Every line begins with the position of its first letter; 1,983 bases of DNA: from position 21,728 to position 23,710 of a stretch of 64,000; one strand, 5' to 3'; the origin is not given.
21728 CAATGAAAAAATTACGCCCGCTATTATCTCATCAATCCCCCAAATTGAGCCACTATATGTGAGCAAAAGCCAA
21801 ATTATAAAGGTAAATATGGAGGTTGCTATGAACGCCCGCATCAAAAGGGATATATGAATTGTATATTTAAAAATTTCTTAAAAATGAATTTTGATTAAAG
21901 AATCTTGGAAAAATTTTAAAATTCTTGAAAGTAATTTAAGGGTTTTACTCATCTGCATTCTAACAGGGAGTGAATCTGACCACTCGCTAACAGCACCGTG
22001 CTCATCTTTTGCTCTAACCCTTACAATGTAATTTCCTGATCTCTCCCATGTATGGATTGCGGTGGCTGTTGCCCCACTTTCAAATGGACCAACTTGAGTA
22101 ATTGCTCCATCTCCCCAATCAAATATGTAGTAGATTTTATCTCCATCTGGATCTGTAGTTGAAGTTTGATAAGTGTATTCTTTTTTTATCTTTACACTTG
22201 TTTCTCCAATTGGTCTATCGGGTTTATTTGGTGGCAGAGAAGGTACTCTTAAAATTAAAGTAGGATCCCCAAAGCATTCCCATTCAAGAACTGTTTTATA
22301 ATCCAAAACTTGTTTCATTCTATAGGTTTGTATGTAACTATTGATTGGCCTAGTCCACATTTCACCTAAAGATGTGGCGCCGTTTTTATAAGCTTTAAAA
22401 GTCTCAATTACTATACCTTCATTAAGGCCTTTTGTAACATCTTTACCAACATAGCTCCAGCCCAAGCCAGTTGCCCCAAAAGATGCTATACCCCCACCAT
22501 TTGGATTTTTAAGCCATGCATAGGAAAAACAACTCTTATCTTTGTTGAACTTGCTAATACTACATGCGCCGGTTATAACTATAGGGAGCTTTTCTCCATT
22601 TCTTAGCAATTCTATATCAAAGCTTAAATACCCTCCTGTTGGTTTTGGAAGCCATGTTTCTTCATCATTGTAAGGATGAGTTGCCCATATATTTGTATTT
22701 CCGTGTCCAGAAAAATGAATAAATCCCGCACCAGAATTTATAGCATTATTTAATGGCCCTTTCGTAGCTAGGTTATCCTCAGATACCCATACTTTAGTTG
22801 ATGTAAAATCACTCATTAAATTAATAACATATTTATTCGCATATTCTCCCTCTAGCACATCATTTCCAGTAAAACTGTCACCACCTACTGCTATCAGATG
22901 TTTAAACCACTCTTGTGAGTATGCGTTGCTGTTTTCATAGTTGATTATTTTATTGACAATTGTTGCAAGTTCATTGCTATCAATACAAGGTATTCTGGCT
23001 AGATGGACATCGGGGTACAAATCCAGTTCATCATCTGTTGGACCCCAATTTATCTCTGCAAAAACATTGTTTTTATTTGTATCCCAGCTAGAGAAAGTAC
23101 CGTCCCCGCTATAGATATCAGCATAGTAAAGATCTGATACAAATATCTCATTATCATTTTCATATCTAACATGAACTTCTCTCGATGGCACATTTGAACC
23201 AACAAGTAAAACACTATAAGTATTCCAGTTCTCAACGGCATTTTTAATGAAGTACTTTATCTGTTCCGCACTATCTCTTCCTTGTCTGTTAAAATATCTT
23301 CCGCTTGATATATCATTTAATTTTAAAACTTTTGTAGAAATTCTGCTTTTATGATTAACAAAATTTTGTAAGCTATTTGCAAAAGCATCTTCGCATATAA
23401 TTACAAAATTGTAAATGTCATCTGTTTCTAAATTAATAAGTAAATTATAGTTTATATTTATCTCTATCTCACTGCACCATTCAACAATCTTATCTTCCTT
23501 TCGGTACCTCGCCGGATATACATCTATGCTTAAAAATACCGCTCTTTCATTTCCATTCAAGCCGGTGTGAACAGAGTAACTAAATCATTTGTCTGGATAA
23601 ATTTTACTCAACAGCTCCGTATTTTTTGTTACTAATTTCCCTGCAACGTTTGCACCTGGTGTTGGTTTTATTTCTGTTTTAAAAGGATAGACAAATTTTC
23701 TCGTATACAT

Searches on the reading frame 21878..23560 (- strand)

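Call 50: search_protein_families(library=pfam, proteins=[window:21878-23560:-], max_evalue=0.01)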
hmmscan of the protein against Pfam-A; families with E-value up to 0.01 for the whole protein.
window:21878-23560:- (560 aa): 3 families
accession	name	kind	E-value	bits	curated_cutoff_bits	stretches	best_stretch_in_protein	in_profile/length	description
PF01364.23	Peptidase_C25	-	1.7e-60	205.7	23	1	52-435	1-372/374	Peptidase family C25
PF18911.6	PKD_4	-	3.7e-08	33.7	27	1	455-530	13-80/85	PKD domain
PF00801.26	PKD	-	6.1e-08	33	23.5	1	467-527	24-75/80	PKD domain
